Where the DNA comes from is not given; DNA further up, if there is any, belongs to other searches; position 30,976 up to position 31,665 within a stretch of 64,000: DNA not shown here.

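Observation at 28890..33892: iorA / iorB / paaK operon interleaved with three ATGA-coupled orphan ORFs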

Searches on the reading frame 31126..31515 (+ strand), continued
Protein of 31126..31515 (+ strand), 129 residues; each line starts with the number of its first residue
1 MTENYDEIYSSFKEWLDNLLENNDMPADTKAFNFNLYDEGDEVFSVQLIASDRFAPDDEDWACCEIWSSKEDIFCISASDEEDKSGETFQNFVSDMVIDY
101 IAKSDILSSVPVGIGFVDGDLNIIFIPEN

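Call 45: find_encoding_contigs(protein=P0323, flank=8000, max_places=2)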
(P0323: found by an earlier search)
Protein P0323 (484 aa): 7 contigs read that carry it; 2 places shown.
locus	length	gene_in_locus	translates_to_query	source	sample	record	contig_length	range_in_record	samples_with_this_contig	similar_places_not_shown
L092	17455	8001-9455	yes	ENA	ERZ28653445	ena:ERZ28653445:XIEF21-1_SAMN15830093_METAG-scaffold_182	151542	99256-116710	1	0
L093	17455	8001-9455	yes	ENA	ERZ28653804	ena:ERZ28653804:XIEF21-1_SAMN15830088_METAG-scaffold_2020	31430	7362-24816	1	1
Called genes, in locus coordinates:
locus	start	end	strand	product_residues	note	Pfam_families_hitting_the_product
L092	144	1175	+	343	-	PF00730:HhH-GPD, PF14815:NUDIX_4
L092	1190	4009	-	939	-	PF02463:SMC_N (faint), PF13191:AAA_16 (faint), PF13304:AAA_21 (faint), PF13555:AAA_29 (faint), PF20703:nSTAND1 (faint), PF17760:UvrA_inter, PF17755:UvrA_DNA-bind, PF00005:ABC_tran (weak), +1 more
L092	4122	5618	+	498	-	PF02638:GHL10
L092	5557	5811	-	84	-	-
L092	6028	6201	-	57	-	-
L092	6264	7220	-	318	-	PF22557:DuOB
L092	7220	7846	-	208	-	PF04343:DUF488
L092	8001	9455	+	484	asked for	PF09234:DUF1963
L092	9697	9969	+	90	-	PF13711:DUF4160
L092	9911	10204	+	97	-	PF10387:DUF2442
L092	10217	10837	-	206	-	PF14014:DUF4230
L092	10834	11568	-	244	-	PF14014:DUF4230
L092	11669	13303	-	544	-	PF09972:DUF2207, PF20990:DUF2207_C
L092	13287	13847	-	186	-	PF04011:LemA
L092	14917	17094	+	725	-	-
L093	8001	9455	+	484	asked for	PF09234:DUF1963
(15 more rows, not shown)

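Call 49: fold_search(model_id=the predicted structure, library=viral)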
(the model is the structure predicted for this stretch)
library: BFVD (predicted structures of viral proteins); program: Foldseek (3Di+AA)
matches with E <= 10: 627; with E <= 0.001: 0
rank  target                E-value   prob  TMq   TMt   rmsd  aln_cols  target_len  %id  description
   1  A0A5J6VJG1            1.1e-02  0.96  0.44  0.34   6.8       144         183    8  Uncharacterized protein [Megaviridae environmental sample]
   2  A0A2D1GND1            5.8e-02  0.35  0.24  0.20   9.3        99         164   13  (no name in the UniProt tables at hand)
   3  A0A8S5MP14            7.5e-02  0.60  0.32  0.43   8.2       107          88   11  Uncharacterized protein [Inoviridae sp. ct0O611]
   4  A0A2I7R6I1            1.3e-01  0.25  0.26  0.31  12.7       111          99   13  (no name in the UniProt tables at hand)
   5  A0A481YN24            1.4e-01  0.38  0.34  0.37   8.1       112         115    9  Uncharacterized protein [Pithovirus LCDPAC01]
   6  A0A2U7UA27            1.6e-01  0.38  0.36  0.35  11.1       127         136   16  Uncharacterized protein [Pandoravirus quercus]
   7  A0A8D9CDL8            1.6e-01  0.16  0.27  0.17  11.1       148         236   11  Uncharacterized protein [uncultured marine phage]
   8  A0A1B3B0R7            1.7e-01  0.18  0.25  0.26  10.9       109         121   16  Uncharacterized protein [Gordonia phage Jumbo]
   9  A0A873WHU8            2.0e-01  0.33  0.27  0.42   5.8        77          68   13  Uncharacterized protein [Providencia phage PSTCR5]
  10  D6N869                2.3e-01  0.25  0.34  0.23  12.8       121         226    7  Gag-Pol polyprotein (Fragment) [Human immunodeficiency virus type 1]
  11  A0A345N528            2.4e-01  0.16  0.24  0.27  10.0       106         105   13  (no name in the UniProt tables at hand)
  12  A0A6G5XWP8            2.7e-01  0.41  0.31  0.16   6.8        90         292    9  (no name in the UniProt tables at hand)
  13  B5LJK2                2.7e-01  0.35  0.33  0.39   5.8       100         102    8  DUF1508 domain-containing protein [Mycobacterium phage Myrna]
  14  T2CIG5                2.7e-01  0.28  0.35  0.15  14.3       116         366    9  Gag-Pol polyprotein (Fragment) [Human immunodeficiency virus type 1]
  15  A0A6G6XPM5            2.9e-01  0.13  0.25  0.12  12.6       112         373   10  (no name in the UniProt tables at hand)
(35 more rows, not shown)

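Call 60: list_cluster_members(proteins=[P0170, P0173, P0174, P0176, P0177, P0181, P0183, P0188, P0190, P0192])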
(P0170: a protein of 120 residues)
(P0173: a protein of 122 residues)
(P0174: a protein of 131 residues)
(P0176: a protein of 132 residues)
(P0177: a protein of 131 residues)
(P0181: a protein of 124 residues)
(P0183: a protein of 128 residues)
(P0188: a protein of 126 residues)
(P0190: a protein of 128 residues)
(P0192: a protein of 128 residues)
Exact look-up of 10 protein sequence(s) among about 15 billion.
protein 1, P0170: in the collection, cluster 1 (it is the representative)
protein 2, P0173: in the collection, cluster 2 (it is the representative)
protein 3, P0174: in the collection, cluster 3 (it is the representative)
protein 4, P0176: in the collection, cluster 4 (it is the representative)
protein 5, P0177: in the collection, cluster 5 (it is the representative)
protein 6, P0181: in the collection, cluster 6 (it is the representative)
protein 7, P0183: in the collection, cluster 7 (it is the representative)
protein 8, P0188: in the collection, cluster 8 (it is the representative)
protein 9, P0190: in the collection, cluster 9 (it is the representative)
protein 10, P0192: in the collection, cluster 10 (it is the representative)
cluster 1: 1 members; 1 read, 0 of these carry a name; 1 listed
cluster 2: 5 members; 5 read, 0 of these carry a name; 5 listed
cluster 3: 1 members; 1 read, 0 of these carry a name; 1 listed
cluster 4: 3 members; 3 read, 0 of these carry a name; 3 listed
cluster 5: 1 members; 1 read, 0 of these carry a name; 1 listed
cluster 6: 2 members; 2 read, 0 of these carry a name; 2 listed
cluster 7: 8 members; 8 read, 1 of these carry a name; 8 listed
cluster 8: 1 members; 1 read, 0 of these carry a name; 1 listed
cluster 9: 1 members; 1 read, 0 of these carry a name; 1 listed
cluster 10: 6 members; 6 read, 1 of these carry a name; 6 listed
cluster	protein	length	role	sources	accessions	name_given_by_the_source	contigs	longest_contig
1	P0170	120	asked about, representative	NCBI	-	-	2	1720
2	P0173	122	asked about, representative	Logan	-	-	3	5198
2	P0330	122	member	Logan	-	-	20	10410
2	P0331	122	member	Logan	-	-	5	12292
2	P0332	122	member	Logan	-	-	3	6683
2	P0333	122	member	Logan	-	-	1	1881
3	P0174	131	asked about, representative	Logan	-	-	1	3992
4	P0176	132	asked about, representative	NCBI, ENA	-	-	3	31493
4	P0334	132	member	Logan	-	-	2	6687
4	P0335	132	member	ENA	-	-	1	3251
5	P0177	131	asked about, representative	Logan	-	-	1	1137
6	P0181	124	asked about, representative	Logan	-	-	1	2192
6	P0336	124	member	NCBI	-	-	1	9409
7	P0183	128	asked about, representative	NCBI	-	-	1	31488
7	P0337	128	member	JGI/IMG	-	hypothetical protein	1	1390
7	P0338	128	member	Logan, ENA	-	-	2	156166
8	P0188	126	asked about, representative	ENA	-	-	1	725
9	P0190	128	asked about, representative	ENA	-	-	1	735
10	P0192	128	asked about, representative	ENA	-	-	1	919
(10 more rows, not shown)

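Call 61: find_encoding_contigs(protein=P0176, flank=7000, max_places=1)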
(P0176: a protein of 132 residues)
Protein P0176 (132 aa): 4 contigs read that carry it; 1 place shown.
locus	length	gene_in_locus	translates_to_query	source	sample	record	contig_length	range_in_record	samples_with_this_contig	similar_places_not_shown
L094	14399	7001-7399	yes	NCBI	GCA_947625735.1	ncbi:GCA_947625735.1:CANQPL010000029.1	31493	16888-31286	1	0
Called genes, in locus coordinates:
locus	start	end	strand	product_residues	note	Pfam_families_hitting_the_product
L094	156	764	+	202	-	PF04542:Sigma70_r2, PF08281:Sigma70_r4_2 (weak)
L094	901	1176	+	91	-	PF13451:zf_Tbcl, PF23477:zf_Tbcl_2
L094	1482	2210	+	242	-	PF00106:adh_short, PF01370:Epimerase, PF05368:NmrA (weak), PF08659:KR, PF13561:adh_short_C2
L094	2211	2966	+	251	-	PF06738:ThrE, PF12821:ThrE_2 (weak)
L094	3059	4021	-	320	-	PF01145:Band_7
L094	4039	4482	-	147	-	PF01957:NfeD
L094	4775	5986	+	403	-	PF01676:Metalloenzyme, PF10143:PhosphMutase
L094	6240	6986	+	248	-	PF01656:CbiA, PF02374:ArsA_ATPase (faint), PF06564:CBP_BcsQ (weak), PF09140:MipZ (weak), PF10609:ParA, PF13614:AAA_31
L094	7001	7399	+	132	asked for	-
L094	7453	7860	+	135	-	PF02142:MGS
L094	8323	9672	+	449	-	PF13393:tRNA-synt_His, PF01409:tRNA-synt_2d (faint), PF00587:tRNA-synt_2b, PF00152:tRNA-synt_2 (faint), PF13393:tRNA-synt_His, PF03129:HGTP_anticodon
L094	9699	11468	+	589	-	PF01336:tRNA_anti-codon, PF01409:tRNA-synt_2d (faint), PF00152:tRNA-synt_2, PF02938:GAD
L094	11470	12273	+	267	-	PF00977:His_biosynth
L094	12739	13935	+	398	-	PF00291:PALP, PF01842:ACT (weak)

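Call 62: find_encoding_contigs(protein=P0338, flank=7000, max_places=1)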
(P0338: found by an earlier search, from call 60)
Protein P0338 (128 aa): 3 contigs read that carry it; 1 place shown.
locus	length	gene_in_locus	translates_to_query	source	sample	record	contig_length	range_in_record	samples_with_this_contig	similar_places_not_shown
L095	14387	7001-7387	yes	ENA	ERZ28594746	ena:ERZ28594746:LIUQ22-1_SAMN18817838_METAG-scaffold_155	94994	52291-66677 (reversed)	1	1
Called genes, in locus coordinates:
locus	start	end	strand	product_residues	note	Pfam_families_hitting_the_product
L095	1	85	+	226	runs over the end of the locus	PF23023:Anti-Pycsar_Apyc1, PF00753:Lactamase_B (weak), PF12706:Lactamase_B_2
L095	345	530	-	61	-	PF00830:Ribosomal_L28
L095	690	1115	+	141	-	PF03780:Asp23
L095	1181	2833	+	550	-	PF02734:Dak2, PF21645:FakA-like_M, PF13684:FakA-like_C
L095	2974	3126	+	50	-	-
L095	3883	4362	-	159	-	-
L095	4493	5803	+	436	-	PF02386:TrkH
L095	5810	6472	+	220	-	PF02254:TrkA_N, PF02080:TrkA_C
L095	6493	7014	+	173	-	PF22327:Nudt16-like (weak), PF00293:NUDIX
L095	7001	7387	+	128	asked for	-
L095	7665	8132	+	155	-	PF00692:dUTPase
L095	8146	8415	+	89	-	-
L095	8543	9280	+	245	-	-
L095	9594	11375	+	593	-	PF07973:tRNA_SAD, PF00587:tRNA-synt_2b, PF03129:HGTP_anticodon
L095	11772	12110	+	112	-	PF00707:IF3_C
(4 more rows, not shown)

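Call 63: find_encoding_contigs(protein=P0331, flank=7000, max_places=1)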
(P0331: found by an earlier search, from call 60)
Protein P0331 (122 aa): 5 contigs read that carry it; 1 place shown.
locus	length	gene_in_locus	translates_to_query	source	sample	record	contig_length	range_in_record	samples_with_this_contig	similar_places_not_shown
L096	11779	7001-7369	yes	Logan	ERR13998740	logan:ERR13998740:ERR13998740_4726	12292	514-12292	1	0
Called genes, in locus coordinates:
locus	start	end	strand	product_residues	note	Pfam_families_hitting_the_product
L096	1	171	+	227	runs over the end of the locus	?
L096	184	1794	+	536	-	PF00496:SBP_bac_5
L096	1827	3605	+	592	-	PF00890:FAD_binding_2, PF01266:DAO (faint), PF03486:HI0933_like (weak), PF07992:Pyr_redox_2 (faint), PF12831:FAD_oxidored (weak)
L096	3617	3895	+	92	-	PF00037:Fer4 (weak), PF12797:Fer4_2 (weak), PF12837:Fer4_6 (weak), PF13237:Fer4_10 (weak), PF14697:Fer4_21, PF12838:Fer4_7, PF13187:Fer4_9, PF00037:Fer4 (weak), +2 more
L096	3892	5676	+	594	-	PF00890:FAD_binding_2, PF01266:DAO (faint), PF03486:HI0933_like (faint), PF07992:Pyr_redox_2 (faint), PF12831:FAD_oxidored (faint)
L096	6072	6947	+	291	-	PF01370:Epimerase (weak)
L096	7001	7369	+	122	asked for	-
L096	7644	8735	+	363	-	-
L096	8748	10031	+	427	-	PF02687:FtsX (weak)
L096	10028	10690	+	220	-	PF00005:ABC_tran, PF02463:SMC_N (faint), PF13304:AAA_21 (faint)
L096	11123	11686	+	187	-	PF00578:AhpC-TSA, PF08534:Redoxin, PF10417:1-cysPrx_C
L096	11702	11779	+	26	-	?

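Call 65: search_solved_structures(query=A1, max_evalue=10, show_alignments=2)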
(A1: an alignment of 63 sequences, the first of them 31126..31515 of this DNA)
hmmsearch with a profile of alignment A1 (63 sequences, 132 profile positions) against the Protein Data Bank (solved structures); distinct sequences matched with E-value up to 10: 13.
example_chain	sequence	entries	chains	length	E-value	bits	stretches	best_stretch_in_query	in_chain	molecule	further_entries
7osu_A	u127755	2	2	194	0.0026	20.9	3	53-94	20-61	sTIM11noCys-SB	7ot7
6yqy_A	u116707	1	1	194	0.0054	19.9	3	57-94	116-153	de novo designed TIM barrel sTIM11noCys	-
5bvl_A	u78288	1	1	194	0.1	15.8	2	57-94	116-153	designed TIM barrel sTIM11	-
3ce7_A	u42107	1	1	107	0.12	15.6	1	56-107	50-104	Specific mitochondrial acyl carrier protein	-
8g0q_A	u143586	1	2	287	0.18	15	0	86-120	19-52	Kinetochore protein NDC80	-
8v11_A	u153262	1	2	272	0.19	14.9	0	86-120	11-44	Kinetochore protein NDC80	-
5tcs_A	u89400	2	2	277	0.2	14.9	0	86-120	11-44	Kinetochore protein NDC80 | NDC80 isoform 1,NDC80 isoform 1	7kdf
5td8_A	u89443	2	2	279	0.2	14.9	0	86-120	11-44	Kinetochore protein NDC80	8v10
7a8s_A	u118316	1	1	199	0.3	14.3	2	56-93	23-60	sTIM11_h3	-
4v38_A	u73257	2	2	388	0.67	13.1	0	74-106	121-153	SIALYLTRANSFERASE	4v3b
4v2u_A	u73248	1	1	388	0.68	13.1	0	74-106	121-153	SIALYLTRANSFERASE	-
4v39_A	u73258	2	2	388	0.97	12.6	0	75-106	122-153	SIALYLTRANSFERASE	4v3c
8j2y_A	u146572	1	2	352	1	12.6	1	4-29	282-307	GGDEF domain-containing protein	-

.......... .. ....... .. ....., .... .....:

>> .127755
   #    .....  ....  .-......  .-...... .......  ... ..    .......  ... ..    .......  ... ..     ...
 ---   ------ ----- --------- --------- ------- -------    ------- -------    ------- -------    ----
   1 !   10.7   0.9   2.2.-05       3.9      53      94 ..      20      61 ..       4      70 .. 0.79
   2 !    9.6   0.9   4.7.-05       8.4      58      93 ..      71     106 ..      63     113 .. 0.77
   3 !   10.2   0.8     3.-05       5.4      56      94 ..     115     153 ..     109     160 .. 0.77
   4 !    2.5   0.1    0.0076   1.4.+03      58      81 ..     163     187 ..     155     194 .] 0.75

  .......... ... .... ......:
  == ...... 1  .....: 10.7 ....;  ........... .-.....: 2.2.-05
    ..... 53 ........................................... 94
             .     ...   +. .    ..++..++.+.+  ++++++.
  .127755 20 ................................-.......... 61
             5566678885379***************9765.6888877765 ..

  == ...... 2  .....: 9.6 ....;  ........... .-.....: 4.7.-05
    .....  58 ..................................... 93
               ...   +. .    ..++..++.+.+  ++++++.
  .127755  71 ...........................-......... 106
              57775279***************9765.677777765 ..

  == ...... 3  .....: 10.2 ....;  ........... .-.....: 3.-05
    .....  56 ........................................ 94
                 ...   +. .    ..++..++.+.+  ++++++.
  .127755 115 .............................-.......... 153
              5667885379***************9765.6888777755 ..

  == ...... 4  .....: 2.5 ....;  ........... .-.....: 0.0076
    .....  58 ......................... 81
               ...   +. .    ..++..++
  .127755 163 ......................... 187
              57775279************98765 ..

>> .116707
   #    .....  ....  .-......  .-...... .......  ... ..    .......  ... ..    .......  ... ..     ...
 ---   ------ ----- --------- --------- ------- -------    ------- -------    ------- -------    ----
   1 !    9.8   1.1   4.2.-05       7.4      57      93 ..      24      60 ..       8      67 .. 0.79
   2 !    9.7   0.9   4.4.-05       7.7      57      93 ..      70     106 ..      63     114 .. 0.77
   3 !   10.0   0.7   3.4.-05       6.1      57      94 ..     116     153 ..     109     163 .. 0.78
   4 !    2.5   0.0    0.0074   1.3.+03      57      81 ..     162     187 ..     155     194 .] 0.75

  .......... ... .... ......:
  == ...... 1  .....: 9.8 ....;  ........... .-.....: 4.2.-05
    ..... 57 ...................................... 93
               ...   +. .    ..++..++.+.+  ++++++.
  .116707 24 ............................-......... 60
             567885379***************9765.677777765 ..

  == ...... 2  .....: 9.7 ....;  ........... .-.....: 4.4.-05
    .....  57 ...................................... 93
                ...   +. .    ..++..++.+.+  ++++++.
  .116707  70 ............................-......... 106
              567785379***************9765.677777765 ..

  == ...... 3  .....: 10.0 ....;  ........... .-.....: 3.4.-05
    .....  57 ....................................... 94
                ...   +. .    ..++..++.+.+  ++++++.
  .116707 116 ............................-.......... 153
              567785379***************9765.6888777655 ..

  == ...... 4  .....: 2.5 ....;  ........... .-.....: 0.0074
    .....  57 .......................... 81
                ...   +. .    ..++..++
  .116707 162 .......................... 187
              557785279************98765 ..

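Call 67: find_encoding_contigs(protein=P0029, flank=10000, max_places=2)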
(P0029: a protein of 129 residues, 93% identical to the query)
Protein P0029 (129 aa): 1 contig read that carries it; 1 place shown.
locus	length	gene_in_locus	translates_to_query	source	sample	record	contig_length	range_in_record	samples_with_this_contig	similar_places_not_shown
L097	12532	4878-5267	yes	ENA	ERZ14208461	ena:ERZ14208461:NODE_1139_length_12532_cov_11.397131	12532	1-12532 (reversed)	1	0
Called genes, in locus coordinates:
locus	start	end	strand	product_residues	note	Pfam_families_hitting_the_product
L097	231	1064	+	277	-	PF00702:Hydrolase (faint), PF08282:Hydrolase_3, PF05116:S6PP (weak)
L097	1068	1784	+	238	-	-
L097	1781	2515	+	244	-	-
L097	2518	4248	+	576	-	PF01855:POR_N, PF12837:Fer4_6 (faint), PF02775:TPP_enzyme_C, PF00037:Fer4 (faint), PF12797:Fer4_2 (faint), PF13237:Fer4_10 (weak), PF14697:Fer4_21 (faint)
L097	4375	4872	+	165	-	-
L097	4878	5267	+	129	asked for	-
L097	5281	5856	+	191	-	PF01558:POR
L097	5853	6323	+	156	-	-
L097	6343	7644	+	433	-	PF00501:AMP-binding, PF04443:LuxE (weak), PF14535:AMP-binding_C_2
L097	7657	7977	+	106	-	-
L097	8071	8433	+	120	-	-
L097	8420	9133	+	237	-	PF09234:DUF1963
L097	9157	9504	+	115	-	-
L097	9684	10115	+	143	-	PF12773:DZR (weak), PF13240:Zn_Ribbon_1 (weak)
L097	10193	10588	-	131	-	PF06541:ABC_trans_CmpB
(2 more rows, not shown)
